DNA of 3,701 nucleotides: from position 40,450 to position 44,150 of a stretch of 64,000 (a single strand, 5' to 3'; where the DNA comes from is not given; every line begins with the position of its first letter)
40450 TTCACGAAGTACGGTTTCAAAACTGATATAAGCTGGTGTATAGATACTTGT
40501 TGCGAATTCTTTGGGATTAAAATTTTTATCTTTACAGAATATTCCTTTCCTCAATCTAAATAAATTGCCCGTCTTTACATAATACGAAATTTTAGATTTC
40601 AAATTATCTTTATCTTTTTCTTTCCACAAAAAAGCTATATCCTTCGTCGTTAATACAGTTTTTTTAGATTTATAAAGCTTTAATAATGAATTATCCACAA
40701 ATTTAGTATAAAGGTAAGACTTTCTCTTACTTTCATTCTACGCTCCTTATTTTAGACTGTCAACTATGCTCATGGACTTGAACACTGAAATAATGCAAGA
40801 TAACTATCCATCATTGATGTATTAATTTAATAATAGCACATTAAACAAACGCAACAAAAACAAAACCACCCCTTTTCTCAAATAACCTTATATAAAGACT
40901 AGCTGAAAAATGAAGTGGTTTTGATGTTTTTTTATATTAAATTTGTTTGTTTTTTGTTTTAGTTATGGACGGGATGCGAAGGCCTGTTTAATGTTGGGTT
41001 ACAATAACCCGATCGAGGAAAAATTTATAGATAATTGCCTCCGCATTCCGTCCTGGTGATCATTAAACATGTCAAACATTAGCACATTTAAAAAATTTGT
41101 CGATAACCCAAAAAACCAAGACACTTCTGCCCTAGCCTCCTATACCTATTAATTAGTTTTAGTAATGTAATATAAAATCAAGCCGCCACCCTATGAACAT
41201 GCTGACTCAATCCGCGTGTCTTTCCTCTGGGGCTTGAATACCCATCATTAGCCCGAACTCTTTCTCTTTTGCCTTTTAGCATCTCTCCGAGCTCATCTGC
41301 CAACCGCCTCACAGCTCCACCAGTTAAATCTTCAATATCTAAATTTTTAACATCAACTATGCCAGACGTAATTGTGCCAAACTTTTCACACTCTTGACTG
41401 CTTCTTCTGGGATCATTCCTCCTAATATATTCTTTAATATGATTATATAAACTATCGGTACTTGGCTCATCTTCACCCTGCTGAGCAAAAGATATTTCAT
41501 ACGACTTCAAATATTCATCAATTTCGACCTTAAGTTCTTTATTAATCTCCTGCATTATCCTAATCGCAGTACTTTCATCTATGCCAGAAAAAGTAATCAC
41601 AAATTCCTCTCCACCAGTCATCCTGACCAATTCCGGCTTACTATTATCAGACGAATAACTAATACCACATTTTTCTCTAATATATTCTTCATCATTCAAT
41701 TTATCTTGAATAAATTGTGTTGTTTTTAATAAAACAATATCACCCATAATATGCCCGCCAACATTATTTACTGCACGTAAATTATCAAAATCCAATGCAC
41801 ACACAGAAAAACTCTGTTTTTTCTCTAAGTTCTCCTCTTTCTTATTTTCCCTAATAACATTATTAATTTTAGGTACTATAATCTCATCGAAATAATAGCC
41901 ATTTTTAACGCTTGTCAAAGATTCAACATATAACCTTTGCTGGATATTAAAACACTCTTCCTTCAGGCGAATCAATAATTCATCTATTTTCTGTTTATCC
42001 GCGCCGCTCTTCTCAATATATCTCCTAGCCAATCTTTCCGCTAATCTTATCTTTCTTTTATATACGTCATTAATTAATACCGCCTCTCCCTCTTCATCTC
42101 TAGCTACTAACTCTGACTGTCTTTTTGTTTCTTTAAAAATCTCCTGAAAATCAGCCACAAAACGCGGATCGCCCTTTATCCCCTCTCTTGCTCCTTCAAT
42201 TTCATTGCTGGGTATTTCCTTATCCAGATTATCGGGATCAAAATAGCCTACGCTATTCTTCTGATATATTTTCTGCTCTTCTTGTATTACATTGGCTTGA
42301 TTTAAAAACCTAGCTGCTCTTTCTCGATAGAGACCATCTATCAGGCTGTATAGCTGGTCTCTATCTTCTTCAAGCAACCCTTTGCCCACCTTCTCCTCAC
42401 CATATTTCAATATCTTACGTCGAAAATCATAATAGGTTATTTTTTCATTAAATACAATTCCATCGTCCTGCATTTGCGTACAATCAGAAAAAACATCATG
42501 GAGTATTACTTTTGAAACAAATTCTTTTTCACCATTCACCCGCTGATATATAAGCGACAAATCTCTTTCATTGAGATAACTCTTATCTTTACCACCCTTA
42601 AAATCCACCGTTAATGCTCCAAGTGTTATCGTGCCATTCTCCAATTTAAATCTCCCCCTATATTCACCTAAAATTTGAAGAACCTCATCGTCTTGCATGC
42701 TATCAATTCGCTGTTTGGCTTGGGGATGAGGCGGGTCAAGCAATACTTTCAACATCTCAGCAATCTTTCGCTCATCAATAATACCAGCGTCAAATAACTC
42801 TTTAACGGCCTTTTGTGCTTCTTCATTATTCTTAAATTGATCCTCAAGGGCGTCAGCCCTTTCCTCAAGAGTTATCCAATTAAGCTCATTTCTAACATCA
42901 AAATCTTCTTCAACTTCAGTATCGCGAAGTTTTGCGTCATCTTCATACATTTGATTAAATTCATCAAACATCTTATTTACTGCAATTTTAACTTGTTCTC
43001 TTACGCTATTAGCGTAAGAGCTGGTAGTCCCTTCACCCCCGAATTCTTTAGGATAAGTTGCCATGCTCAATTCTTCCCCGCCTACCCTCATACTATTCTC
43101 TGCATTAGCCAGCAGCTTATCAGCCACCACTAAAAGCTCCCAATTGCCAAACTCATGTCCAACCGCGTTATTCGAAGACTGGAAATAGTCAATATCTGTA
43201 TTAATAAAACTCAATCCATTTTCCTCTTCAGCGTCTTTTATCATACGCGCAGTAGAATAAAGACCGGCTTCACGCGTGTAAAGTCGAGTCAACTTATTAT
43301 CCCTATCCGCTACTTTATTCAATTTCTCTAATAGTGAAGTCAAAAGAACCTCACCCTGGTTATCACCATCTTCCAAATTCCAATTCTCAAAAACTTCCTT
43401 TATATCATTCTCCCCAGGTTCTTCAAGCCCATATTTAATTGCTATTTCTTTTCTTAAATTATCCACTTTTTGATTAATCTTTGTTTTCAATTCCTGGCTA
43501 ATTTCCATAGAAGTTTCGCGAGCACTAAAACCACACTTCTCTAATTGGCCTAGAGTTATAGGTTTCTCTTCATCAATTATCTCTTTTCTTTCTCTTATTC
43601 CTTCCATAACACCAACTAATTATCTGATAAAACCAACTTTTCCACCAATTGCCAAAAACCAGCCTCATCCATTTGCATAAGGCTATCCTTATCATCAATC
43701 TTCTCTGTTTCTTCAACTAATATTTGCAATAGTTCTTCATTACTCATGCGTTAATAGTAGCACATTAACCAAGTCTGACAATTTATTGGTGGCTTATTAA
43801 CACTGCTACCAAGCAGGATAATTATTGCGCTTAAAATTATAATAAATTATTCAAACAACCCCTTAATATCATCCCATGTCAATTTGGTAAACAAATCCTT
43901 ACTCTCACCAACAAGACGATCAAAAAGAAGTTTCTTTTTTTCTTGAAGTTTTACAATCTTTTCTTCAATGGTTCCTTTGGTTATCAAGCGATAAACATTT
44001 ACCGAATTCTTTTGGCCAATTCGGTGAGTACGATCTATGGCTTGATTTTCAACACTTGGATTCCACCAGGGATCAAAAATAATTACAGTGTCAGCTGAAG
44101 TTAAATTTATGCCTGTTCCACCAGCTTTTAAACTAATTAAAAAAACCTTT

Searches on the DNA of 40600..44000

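Call 67: search_rna_families(source=window, start=40600, end=44000, threshold=evalue, max_evalue=1)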
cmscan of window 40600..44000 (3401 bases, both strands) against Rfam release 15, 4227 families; matches with E-value up to 1: 2.
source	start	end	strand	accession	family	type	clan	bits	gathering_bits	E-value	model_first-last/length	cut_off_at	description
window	41801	41908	-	RF00516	ylbH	Cis-reg; leader;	-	18.2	50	0.98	1-122/122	no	ylbH leader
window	41696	41741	-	RF00032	Histone3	Cis-reg;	-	17.3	34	0.43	1-46/46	no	Histone 3' UTR stem-loop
